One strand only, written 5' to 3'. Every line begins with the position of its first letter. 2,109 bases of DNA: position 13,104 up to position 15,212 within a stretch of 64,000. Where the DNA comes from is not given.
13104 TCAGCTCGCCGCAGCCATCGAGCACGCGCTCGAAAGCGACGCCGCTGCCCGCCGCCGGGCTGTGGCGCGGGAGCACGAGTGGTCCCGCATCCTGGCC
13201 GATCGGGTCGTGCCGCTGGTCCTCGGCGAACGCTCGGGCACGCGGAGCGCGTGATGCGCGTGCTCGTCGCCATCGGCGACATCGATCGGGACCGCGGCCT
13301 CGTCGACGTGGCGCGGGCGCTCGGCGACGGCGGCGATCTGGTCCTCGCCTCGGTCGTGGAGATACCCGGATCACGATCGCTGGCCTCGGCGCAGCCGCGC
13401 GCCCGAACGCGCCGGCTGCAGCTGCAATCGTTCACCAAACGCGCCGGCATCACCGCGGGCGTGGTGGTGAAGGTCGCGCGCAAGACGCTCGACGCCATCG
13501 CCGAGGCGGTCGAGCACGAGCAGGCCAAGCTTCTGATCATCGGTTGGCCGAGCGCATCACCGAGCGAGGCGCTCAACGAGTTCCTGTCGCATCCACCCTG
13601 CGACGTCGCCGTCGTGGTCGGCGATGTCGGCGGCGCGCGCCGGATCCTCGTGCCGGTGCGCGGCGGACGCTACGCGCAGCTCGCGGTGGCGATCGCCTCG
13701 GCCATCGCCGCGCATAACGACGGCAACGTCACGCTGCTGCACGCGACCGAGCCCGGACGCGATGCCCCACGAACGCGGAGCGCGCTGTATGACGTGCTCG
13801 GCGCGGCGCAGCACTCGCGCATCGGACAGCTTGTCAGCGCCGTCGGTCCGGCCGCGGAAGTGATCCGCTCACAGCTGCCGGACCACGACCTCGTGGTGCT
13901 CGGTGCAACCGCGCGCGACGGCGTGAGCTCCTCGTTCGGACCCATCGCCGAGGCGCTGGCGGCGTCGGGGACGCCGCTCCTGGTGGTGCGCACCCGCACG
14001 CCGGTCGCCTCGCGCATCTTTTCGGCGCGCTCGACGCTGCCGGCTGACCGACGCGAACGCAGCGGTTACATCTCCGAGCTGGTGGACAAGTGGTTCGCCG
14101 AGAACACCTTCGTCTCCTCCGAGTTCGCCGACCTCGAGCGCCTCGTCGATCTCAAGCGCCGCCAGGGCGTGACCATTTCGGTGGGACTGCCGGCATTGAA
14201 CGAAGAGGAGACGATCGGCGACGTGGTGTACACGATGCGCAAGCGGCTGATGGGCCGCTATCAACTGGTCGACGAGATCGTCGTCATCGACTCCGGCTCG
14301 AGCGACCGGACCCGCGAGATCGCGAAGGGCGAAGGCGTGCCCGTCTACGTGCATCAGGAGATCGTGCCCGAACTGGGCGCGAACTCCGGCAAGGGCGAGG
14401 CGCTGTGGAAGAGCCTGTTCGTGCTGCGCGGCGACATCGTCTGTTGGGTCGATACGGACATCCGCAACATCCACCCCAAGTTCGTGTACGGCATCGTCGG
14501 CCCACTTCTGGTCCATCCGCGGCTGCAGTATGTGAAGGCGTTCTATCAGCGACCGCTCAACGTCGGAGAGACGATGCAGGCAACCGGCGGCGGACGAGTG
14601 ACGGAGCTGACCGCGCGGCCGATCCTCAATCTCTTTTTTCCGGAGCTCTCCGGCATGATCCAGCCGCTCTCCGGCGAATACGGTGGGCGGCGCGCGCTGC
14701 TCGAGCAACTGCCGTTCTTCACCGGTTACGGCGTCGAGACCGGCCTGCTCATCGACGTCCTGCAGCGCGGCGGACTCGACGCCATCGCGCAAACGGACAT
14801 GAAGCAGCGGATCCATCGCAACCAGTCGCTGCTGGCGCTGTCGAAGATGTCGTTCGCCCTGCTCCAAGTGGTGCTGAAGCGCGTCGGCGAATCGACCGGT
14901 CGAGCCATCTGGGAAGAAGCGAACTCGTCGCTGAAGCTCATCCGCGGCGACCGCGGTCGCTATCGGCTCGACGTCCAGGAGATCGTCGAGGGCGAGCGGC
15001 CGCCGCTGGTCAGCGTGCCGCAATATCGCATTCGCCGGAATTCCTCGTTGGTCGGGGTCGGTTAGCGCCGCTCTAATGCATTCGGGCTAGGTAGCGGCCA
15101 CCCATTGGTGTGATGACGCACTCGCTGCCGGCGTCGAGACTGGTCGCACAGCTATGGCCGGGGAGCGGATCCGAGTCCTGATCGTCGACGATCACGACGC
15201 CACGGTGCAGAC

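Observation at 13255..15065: Tandem universal-stress-protein domain fused to GpgS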

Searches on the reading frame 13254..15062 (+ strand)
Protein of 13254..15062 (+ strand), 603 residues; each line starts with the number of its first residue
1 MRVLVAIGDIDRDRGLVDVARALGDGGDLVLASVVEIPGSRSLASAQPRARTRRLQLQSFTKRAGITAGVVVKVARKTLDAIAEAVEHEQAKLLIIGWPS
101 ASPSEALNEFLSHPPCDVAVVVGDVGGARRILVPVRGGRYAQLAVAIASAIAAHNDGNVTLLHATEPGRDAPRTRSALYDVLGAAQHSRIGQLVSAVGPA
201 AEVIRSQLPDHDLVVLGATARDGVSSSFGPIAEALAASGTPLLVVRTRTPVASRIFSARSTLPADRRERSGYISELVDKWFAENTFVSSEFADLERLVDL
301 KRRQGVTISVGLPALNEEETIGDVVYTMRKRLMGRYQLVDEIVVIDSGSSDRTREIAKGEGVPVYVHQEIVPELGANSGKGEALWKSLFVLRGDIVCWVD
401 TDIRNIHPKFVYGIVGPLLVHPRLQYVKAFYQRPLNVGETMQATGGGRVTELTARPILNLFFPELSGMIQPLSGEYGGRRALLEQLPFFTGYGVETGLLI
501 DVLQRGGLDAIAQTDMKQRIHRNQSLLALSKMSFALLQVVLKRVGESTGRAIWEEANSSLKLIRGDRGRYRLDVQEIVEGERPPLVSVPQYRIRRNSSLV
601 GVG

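Call 6: search_protein_families(library=pfam, proteins=[window:13254-15062:+], max_evalue=0.1)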
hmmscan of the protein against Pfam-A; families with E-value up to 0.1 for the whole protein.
window:13254-15062:+ (603 aa): 2 families
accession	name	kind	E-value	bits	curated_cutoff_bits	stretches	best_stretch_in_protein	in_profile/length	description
PF00582.32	Usp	-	6.8e-13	49.8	24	2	129-246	3-141/141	Universal stress protein family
PF00535.33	Glycos_transf_2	-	2.3e-11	44.3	23.3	1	309-444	1-129/168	Glycosyl transferase family 2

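Call 7: search_protein_families(library=ncbifam, proteins=[window:13254-15062:+], max_evalue=0.1)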
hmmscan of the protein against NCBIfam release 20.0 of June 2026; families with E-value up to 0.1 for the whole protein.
window:13254-15062:+ (603 aa): 14 families
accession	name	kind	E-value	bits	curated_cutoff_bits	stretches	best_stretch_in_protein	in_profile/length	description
NF010496.0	PRK13915.1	equivalog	8.6e-114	379.7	262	1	277-589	5-306/307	glucosyl-3-phosphoglycerate synthase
TIGR04182.1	glyco_TIGR04182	equivalog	6.6e-10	38.8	325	1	309-419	3-98/293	S-layer glycoprotein N-glycosyltransferase AglJ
NF040724.1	GpgS_Meth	equivalog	1.3e-06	27.5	700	1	374-560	116-316/402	glucosyl-3-phosphoglycerate synthase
TIGR03937.1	PgaC_IcaA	equivalog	2.2e-06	26.9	422.3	1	295-422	34-154/407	poly-beta-1,6-N-acetyl-D-glucosamine synthase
TIGR04283.1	glyco_like_mftF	equivalog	2e-05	24.3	182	1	308-366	1-55/221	TIGR04283 family arsenosugar biosynthesis glycosyltransferase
NF058614.1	PPMAGASynPpgS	equivalog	0.0023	17.4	370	1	312-367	6-54/226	polyprenyl-phospho-N-acetylgalactosaminyl synthase PpgS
NF041391.1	DPhHxTase_Halo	equivalog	0.0037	16.3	375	1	314-369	3-52/213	dolichyl-phosphate hexose transferase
NF047588.1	GlcsyltransPgfSStrep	equivalog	0.0045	16.2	500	1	308-405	3-98/308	glycosyltransferase PgfS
NF007986.1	PRK10714.1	equivalog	0.009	15.1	529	1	307-406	7-104/316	undecaprenyl-phosphate 4-deoxy-4-formamido-L-arabinose transferase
NF045692.1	OglycostaseCruG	equivalog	0.011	14.7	600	1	307-358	42-89/386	2'-O-glycosyltransferase CruG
NF038302.1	EPS_HpsE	equivalog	0.04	12.9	300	1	307-402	2-96/307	hormogonium polysaccharide biosynthesis glycosyltransferase HpsE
NF007482.0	PRK10073.1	equivalog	0.071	12.1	423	0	309-403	9-96/334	glycosyltransferase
NF047683.1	TeichurnBiosyTuaG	equivalog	0.076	12.6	400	0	304-402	4-96/252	teichuronic acid biosynthesis protein TuaG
NF041875.1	EPS_EpsD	equivalog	0.088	12.2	370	0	341-411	32-97/325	exopolysaccharide biosynthesis glycosyltransferase EpsD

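Call 8: find_homologous_proteins(query=window:13254-15062:+, max_evalue=0.00001)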
Query window:13254-15062:+ (603 aa): 7785 proteins with E <= 0.00001 among 8000 candidates; the best 120 are listed.
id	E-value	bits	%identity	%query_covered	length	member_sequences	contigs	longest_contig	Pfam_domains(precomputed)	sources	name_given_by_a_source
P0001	0.0e+0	1313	100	100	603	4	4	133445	PF00535.33,PF00582.33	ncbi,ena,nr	ncbi:MAG: glucosyl-3-phosphoglycerate synthase [Chloroflexi bacterium]|nr:MAG: glucosyl-3-phosphogly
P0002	0.0e+0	1138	87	99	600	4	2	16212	PF00535.33,PF00582.33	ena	-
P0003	0.0e+0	1125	86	99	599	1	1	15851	PF00535.33,PF00582.33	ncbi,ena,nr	ncbi:MAG TPA: glucosyl-3-phosphoglycerate synthase [Candidatus Limnocylindria bacterium]|nr:glucosyl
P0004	1.2e-282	957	74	100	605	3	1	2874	PF00535.33,PF00582.33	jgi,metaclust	metaclust:\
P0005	9.2e-266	901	70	99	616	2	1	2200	PF00535.33,PF00582.33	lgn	-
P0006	5.8e-263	892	70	99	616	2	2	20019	PF00535.33,PF00582.33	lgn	-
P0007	9.6e-260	882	71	99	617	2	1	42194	PF00535.33,PF00582.33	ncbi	-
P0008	9.0e-256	868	68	98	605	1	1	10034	PF00535.33,PF00582.33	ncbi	-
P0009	3.4e-222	758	61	99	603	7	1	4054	PF00535.33,PF00582.33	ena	-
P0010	2.3e-220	752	59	99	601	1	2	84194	PF00535.33,PF00582.33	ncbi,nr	ncbi:MAG: glucosyl-3-phosphoglycerate synthase [Chloroflexota bacterium]|nr:glucosyl-3-phosphoglycer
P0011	1.4e-218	746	60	98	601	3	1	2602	PF00535.33,PF00582.33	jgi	jgi:glucosyl-3-phosphoglycerate synthase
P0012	5.1e-218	744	60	99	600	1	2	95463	PF00535.33,PF00582.33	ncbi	-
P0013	2.3e-217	742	60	98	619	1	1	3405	PF00535.33,PF00582.33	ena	-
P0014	3.0e-217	741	59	99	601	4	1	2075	PF00535.33,PF00582.33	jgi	jgi:glucosyl-3-phosphoglycerate synthase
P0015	3.8e-217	741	59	99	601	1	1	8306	PF00535.33,PF00582.33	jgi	-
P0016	7.3e-217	740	59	99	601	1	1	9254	PF00535.33,PF00582.33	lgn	-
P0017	1.3e-216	739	58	99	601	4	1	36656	PF00535.33,PF00582.33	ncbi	-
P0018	1.7e-216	739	58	99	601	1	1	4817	PF00535.33,PF00582.33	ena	-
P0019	2.1e-216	738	58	99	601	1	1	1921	PF00535.33,PF00582.33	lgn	-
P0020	3.2e-216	738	59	99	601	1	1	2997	PF00535.33,PF00582.33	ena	-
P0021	1.0e-215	736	59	99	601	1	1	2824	PF13641.13,PF00535.33,PF00582.33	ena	-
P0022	1.7e-215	735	60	98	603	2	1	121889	PF00535.33,PF00582.33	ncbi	ncbi:MAG: glucosyl-3-phosphoglycerate synthase [Candidatus Limnocylindria bacterium]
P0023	4.0e-215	734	59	98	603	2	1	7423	PF00535.33,PF00582.33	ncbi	-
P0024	6.4e-215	734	58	99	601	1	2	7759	PF00535.33,PF00582.33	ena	-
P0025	1.0e-214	733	58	99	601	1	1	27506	PF00535.33,PF00582.33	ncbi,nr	ncbi:MAG: glucosyl-3-phosphoglycerate synthase [Chloroflexi bacterium]|nr:glucosyl-3-phosphoglycerat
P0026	1.2e-214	733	58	99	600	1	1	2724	PF00535.33,PF00582.33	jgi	jgi:glucosyl-3-phosphoglycerate synthase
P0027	1.4e-214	732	59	99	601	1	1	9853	PF00535.33,PF00582.33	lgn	-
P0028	1.7e-214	732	59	99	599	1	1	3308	PF00535.33,PF00582.33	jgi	jgi:glucosyl-3-phosphoglycerate synthase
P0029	8.0e-214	730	58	99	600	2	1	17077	PF00535.33,PF00582.33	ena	-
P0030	2.1e-213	729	58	99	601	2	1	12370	PF00535.33,PF00582.33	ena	-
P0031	2.3e-213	728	57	99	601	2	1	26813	PF00535.33,PF00582.33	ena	-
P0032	2.8e-213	728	58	99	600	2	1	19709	PF13641.13,PF00535.33,PF00582.33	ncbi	-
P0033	1.3e-212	726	58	99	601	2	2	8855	PF00535.33,PF00582.33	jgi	jgi:glucosyl-3-phosphoglycerate synthase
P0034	2.6e-211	722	58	99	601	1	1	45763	PF00535.33,PF00582.33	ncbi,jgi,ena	-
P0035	3.0e-211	721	59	99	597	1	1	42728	PF00535.33,PF00582.33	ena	-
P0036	4.0e-211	721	59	96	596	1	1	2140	PF00535.33,PF00582.33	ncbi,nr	ncbi:MAG: glucosyl-3-phosphoglycerate synthase, partial [Chloroflexota bacterium]|nr:glucosyl-3-phos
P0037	4.7e-211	721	58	99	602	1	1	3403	PF00535.33,PF00582.33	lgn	-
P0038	5.9e-211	720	59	99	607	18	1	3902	PF00535.33,PF00582.33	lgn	-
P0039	6.0e-211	720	58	99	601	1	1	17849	PF00535.33,PF00582.33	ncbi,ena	-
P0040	6.6e-211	720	58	99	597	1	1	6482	PF00535.33,PF00582.33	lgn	-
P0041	7.0e-211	720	59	99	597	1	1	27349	PF00535.33,PF00582.33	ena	-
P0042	8.8e-211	720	58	98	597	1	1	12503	PF00535.33,PF00582.33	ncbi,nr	ncbi:MAG TPA: glucosyl-3-phosphoglycerate synthase [Candidatus Limnocylindria bacterium]|nr:glucosyl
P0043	1.2e-210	719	58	99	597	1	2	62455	PF00535.33,PF00582.33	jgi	jgi:nucleotide-binding universal stress UspA family protein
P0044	2.8e-210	718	58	99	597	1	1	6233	PF00535.33,PF00582.33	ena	-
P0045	3.0e-210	718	58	99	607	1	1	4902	PF00535.33,PF00582.33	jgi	jgi:glucosyl-3-phosphoglycerate synthase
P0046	5.0e-210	717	58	99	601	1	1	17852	PF00535.33,PF00582.33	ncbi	-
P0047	5.3e-210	717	58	99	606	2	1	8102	PF00535.33,PF00582.33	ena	-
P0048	7.8e-210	717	58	99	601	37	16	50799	PF00535.33,PF00582.33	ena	-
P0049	1.0e-209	716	60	99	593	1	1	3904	PF00535.33,PF00582.33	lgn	-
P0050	1.2e-209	716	59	99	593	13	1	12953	PF00535.33,PF00582.33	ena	-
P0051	1.4e-209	716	59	99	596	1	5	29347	PF00535.33,PF00582.33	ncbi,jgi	jgi:nucleotide-binding universal stress UspA family protein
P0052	1.5e-209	716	58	99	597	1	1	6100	PF00535.33,PF00582.33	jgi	jgi:nucleotide-binding universal stress UspA family protein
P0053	2.1e-209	715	57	99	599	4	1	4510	PF00535.33,PF00582.33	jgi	jgi:glucosyl-3-phosphoglycerate synthase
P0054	2.8e-209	715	58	99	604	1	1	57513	PF00535.33,PF00582.33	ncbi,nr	ncbi:MAG: glucosyl-3-phosphoglycerate synthase [Chloroflexi bacterium]|nr:glucosyl-3-phosphoglycerat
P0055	3.7e-209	715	58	99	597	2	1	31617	PF00535.33,PF00582.33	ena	-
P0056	4.5e-209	714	59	99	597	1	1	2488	PF00535.33,PF00582.33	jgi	-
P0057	5.6e-209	714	58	98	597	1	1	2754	PF00535.33,PF00582.33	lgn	-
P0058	7.1e-209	714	58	98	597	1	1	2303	PF00535.33,PF00582.33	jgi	-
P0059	1.2e-208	713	58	98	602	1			PF00535.33,PF00582.33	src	-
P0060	1.2e-208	713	60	99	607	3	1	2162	PF00535.33,PF00582.33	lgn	-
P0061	1.6e-208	712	58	99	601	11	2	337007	PF00535.33,PF00582.33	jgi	-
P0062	1.7e-208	712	57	99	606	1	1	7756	PF00535.33,PF00582.33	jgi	jgi:nucleotide-binding universal stress UspA family protein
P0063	1.7e-208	712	58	98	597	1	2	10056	PF00535.33,PF00582.33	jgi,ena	-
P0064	1.7e-208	712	58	98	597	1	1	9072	PF00535.33,PF00582.33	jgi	jgi:glucosyl-3-phosphoglycerate synthase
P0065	1.8e-208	712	58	98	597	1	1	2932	PF00535.33,PF00582.33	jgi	jgi:nucleotide-binding universal stress UspA family protein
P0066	1.9e-208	712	58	98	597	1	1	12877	PF00535.33,PF00582.33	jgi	jgi:nucleotide-binding universal stress UspA family protein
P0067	1.9e-208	712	57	99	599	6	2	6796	PF00535.33,PF00582.33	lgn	-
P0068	2.0e-208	712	59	99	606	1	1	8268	PF00535.33,PF00582.33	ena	-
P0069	2.3e-208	712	57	99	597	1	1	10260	PF00535.33,PF00582.33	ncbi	ncbi:MAG: glucosyl-3-phosphoglycerate synthase [Chloroflexota bacterium]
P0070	2.3e-208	712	58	98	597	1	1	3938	PF00535.33,PF00582.33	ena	-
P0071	2.5e-208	712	59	98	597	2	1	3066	PF00535.33,PF00582.33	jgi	-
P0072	3.0e-208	712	58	98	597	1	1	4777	PF00535.33,PF00582.33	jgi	-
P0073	3.4e-208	711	59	99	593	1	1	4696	PF00535.33,PF00582.33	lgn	-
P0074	3.4e-208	711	57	99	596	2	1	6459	PF00535.33,PF00582.33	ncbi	-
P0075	3.5e-208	711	58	98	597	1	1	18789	PF00535.33,PF00582.33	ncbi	-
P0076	3.6e-208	711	58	98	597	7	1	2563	PF00535.33,PF00582.33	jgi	-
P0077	3.8e-208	711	58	98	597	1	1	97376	PF00535.33,PF00582.33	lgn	-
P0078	3.9e-208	711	57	98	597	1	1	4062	PF00535.33,PF00582.33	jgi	jgi:nucleotide-binding universal stress UspA family protein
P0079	4.5e-208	711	57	99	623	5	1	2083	PF00535.33,PF00582.33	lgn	-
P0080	4.8e-208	711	58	99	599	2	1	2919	PF00535.33,PF00582.33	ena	-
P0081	5.0e-208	711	57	100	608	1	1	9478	PF00535.33,PF00582.33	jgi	jgi:glucosyl-3-phosphoglycerate synthase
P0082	5.2e-208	711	56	99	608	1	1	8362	PF00535.33,PF00582.33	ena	-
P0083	5.3e-208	711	60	98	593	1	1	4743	PF00535.33,PF00582.33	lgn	-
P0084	5.3e-208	711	58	98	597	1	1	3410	PF00535.33,PF00582.33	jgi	jgi:nucleotide-binding universal stress UspA family protein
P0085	5.4e-208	711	57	99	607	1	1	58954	PF00535.33,PF00582.33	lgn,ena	-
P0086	5.5e-208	711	58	98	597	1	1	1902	PF00535.33,PF00582.33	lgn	-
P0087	5.7e-208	711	59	99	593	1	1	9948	PF00535.33,PF00582.33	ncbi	-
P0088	6.3e-208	710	57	98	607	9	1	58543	PF00535.33,PF00582.33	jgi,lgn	-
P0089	6.6e-208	710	58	98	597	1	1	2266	PF00535.33,PF00582.33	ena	-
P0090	6.7e-208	710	57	98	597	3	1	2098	PF00535.33,PF00582.33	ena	-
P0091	6.8e-208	710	58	98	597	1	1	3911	PF00535.33,PF00582.33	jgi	-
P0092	7.6e-208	710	58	98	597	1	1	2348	PF00535.33,PF00582.33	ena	-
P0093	8.9e-208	710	58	99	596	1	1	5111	PF00535.33,PF00582.33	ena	-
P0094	9.6e-208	710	58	98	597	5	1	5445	PF00535.33,PF00582.33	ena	-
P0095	9.9e-208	710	58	98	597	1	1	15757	PF00535.33,PF00582.33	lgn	-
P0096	1.9e-207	709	58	98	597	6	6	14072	PF00535.33,PF00582.33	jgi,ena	jgi:glucosyl-3-phosphoglycerate synthase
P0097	2.1e-207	709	58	98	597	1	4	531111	PF00535.33,PF00582.33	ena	-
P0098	2.2e-207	709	58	98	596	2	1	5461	PF00535.33,PF00582.33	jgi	-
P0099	2.2e-207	709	57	99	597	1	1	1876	PF00535.33,PF00582.33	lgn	-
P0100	2.3e-207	709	58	98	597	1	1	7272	PF00535.33,PF00582.33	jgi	jgi:nucleotide-binding universal stress UspA family protein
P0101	2.4e-207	709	58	98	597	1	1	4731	PF00535.33,PF00582.33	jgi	jgi:nucleotide-binding universal stress UspA family protein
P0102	2.5e-207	708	57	98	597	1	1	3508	PF00535.33,PF00582.33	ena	-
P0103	2.7e-207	708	57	98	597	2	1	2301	PF00535.33,PF00582.33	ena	-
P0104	3.1e-207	708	59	98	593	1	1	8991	PF00535.33,PF00582.33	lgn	-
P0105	3.1e-207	708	57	98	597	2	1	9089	PF00535.33,PF00582.33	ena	-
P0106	3.3e-207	708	57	98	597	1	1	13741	PF00535.33,PF00582.33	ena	-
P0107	3.5e-207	708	57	98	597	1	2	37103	PF00535.33,PF00582.33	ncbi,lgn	ncbi:MAG TPA: glucosyl-3-phosphoglycerate synthase [Candidatus Limnocylindria bacterium]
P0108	4.5e-207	708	60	98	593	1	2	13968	PF00535.33,PF00582.33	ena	-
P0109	5.2e-207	707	58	98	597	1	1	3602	PF00535.33,PF00582.33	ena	-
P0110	5.3e-207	707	57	99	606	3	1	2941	PF00535.33,PF00582.33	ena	-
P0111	5.3e-207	707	58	98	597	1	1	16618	PF00535.33,PF00582.33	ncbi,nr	ncbi:MAG TPA: glucosyl-3-phosphoglycerate synthase [Candidatus Limnocylindria bacterium]|nr:glucosyl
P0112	5.7e-207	707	58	99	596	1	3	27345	PF00535.33,PF00582.33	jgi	jgi:nucleotide-binding universal stress UspA family protein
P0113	5.7e-207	707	58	99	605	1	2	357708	PF00535.33,PF00582.33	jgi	jgi:glucosyl-3-phosphoglycerate synthase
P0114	6.2e-207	707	57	98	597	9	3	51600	PF00535.33,PF00582.33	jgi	jgi:nucleotide-binding universal stress UspA family protein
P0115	6.5e-207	707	57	99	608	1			PF00535.33,PF00582.33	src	-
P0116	7.5e-207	707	58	98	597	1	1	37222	PF00535.33,PF00582.33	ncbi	ncbi:MAG: glucosyl-3-phosphoglycerate synthase [Chloroflexota bacterium]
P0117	7.6e-207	707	57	99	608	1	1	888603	PF00535.33,PF00582.33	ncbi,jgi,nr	ncbi:MAG TPA: glucosyl-3-phosphoglycerate synthase [Candidatus Limnocylindria bacterium]|jgi:glucosy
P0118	7.9e-207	707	58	99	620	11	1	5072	PF00535.33,PF00582.33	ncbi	-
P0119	8.1e-207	707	58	99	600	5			PF00535.33,PF00582.33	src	-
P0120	8.3e-207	707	58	99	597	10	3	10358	PF00535.33,PF00582.33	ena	-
